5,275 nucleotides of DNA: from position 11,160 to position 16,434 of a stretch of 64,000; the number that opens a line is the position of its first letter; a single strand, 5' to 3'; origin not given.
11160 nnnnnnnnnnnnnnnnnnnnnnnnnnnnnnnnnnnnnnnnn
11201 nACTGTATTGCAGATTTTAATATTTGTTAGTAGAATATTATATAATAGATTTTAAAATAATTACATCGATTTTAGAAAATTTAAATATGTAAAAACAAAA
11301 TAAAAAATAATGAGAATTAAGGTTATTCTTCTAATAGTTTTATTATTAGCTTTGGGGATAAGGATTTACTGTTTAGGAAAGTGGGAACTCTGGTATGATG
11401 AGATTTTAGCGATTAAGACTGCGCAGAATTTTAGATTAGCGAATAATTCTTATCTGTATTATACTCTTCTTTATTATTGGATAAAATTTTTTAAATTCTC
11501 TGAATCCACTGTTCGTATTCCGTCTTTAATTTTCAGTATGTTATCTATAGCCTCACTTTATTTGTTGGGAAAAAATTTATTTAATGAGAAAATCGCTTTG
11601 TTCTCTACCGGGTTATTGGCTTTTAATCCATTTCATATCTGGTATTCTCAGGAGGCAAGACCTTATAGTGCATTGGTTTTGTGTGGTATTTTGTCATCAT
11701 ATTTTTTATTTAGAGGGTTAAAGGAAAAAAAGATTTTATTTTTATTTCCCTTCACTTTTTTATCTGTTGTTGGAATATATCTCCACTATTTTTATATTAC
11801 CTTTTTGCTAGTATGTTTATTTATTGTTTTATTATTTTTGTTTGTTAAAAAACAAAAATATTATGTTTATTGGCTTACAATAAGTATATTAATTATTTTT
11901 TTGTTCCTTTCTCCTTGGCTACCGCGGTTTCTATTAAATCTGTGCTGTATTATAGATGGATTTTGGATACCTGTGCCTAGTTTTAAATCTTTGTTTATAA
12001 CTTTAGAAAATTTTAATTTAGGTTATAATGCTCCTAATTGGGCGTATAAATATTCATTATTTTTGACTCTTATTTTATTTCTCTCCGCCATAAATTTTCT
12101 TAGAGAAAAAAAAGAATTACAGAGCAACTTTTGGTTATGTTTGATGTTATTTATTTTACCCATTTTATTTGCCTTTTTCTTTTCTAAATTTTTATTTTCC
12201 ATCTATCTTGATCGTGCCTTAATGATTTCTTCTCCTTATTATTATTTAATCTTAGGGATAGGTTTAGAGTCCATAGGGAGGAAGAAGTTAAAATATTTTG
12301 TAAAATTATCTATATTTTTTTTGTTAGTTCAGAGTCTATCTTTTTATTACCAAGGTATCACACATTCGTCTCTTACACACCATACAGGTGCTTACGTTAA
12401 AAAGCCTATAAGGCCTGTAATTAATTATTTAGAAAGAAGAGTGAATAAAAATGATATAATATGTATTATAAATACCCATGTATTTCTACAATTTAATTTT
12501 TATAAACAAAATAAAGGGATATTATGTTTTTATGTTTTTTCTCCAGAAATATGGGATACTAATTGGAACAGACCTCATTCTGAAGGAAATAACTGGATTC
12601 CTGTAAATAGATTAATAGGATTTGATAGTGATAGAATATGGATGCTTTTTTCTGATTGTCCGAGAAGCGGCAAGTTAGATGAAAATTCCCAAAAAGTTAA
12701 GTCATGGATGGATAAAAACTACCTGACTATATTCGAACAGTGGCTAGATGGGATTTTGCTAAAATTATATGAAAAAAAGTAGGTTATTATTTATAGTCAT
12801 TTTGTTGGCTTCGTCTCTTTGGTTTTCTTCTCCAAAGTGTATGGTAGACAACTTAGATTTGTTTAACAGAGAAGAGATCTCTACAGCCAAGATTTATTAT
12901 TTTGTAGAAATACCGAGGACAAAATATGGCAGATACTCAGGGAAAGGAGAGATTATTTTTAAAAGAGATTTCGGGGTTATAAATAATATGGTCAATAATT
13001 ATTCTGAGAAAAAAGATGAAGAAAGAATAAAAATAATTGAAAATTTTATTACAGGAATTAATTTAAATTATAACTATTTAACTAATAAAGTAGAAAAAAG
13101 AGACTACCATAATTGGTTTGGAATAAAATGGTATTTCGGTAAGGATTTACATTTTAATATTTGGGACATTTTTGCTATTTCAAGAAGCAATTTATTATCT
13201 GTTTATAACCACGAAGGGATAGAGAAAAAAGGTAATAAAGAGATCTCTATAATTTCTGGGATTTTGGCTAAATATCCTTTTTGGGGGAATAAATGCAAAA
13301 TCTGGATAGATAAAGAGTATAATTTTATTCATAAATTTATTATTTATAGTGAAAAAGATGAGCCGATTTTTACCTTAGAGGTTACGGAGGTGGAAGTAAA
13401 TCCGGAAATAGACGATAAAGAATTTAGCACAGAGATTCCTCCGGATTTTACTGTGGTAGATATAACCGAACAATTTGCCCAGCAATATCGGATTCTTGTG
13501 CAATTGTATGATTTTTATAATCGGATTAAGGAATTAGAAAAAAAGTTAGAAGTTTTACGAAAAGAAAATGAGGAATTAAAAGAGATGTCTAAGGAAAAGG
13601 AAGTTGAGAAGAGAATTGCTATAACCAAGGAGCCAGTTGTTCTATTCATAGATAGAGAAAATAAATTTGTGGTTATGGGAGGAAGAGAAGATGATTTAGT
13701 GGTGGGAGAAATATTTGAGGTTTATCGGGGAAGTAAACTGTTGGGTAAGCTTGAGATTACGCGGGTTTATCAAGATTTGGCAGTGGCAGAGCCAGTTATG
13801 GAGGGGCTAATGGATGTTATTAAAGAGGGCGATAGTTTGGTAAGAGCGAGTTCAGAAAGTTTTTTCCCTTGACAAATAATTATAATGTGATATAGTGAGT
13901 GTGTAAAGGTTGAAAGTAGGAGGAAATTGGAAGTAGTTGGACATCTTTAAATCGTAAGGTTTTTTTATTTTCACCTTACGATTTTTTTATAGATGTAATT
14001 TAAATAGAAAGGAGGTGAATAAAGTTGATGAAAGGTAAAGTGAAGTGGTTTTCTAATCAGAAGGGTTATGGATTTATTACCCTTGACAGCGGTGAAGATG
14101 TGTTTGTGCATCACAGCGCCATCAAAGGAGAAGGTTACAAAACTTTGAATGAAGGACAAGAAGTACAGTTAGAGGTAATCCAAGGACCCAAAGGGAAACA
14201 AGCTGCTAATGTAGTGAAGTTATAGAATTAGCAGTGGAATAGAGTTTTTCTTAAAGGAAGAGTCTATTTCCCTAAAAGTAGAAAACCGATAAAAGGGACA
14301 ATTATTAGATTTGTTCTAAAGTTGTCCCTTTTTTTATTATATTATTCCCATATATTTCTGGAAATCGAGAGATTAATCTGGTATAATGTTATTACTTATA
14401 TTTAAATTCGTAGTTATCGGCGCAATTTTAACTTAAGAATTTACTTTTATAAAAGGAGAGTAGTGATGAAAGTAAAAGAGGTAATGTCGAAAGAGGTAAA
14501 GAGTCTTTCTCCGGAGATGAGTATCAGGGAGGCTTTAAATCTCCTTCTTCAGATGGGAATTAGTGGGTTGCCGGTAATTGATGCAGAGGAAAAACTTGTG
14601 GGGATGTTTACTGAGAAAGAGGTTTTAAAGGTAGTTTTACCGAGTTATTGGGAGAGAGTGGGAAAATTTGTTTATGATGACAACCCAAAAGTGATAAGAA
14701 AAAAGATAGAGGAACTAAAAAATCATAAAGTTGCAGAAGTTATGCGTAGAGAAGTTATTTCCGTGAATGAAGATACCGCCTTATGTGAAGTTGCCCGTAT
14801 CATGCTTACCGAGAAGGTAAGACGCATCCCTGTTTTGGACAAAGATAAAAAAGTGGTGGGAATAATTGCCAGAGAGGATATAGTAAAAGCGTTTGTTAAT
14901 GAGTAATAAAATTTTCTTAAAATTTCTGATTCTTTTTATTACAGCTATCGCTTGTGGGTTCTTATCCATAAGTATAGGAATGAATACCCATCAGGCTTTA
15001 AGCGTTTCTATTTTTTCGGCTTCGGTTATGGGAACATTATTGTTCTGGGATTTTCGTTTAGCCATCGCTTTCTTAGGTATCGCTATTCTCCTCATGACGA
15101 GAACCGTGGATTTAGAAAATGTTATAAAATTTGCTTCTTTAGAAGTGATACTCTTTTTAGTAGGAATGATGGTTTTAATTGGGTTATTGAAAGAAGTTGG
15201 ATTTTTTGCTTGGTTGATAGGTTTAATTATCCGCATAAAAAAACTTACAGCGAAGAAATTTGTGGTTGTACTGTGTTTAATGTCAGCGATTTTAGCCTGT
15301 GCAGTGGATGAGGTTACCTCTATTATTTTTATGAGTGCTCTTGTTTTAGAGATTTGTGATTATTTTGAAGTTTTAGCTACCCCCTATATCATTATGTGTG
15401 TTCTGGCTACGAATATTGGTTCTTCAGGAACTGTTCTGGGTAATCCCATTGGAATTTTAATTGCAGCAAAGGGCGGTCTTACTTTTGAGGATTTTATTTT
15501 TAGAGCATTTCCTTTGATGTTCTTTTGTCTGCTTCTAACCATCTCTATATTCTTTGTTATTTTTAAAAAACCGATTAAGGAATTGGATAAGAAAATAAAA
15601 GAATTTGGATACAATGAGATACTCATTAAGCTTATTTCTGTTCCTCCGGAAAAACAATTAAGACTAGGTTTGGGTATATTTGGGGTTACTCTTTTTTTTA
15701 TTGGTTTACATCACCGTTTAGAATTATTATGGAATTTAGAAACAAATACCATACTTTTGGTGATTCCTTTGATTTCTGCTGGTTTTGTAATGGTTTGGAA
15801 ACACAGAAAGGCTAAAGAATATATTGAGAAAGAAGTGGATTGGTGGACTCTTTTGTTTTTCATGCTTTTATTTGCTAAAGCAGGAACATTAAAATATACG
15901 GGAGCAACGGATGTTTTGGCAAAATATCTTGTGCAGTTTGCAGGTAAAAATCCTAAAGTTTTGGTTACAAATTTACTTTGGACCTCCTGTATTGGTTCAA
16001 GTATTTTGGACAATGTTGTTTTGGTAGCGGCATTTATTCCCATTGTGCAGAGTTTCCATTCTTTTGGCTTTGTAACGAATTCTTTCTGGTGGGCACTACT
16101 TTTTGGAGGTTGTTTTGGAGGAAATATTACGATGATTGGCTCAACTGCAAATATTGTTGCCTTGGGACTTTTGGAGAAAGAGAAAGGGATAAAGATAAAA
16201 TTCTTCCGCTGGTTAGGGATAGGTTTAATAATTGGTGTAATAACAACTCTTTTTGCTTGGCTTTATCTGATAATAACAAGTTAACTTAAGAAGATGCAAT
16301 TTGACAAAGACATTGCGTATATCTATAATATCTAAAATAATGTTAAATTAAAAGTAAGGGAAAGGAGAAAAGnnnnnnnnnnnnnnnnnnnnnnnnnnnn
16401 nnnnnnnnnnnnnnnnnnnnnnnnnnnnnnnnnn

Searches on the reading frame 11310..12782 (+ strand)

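Call 10: search_protein_families(library=pfam, proteins=[window:11310-12782:+], max_evalue=0.001)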
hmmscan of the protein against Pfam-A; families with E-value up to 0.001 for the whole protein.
window:11310-12782:+ (490 aa): 1 family
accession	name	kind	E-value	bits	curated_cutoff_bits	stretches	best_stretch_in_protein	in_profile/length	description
PF13231.12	PMT_2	-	5.8e-12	46.5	26.1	1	55-204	11-158/160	Dolichyl-phosphate-mannose-protein mannosyltransferase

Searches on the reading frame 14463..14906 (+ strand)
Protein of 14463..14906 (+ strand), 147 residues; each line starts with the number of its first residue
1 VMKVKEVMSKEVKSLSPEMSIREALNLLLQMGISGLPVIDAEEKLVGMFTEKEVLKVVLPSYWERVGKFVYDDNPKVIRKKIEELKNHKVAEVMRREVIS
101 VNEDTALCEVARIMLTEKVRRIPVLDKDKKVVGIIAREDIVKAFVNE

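Call 67: search_protein_families(library=pfam, proteins=[window:14463-14906:+], max_evalue=0.001)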
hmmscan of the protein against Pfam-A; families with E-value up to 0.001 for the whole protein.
window:14463-14906:+ (147 aa): 1 family
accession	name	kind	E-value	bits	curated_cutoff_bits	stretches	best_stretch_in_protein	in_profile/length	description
PF00571.33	CBS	-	1.9e-32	111.8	24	2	90-145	1-56/57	CBS domain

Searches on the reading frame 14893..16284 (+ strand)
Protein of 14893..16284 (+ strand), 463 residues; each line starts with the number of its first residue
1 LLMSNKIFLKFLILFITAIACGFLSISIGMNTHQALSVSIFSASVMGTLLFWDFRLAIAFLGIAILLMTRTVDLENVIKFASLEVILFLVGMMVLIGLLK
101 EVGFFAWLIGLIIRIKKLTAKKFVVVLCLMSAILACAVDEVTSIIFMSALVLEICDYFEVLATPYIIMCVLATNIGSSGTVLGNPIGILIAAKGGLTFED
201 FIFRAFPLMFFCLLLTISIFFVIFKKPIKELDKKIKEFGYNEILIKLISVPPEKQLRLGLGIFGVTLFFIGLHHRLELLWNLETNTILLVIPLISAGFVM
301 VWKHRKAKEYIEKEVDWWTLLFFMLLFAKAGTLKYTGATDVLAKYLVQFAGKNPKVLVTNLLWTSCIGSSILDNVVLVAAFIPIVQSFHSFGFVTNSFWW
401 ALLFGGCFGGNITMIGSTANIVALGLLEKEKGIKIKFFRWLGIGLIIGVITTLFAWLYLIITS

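Call 5: search_protein_families(library=pfam, proteins=[window:14893-16284:+], max_evalue=0.01)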
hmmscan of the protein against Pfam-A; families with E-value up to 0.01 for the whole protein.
window:14893-16284:+ (463 aa): 3 families
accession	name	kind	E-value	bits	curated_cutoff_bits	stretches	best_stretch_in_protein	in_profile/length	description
PF03600.22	CitMHS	-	1.6e-47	162.7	31.9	1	56-405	12-336/336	Citrate transporter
PF02040.21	ArsB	-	6e-12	46.1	22.2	1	62-458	29-418/423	Arsenical pump membrane protein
PF00939.25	Na_sulph_symp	-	7.1e-05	22.4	27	2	397-459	175-237/472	Sodium:sulfate symporter transmembrane region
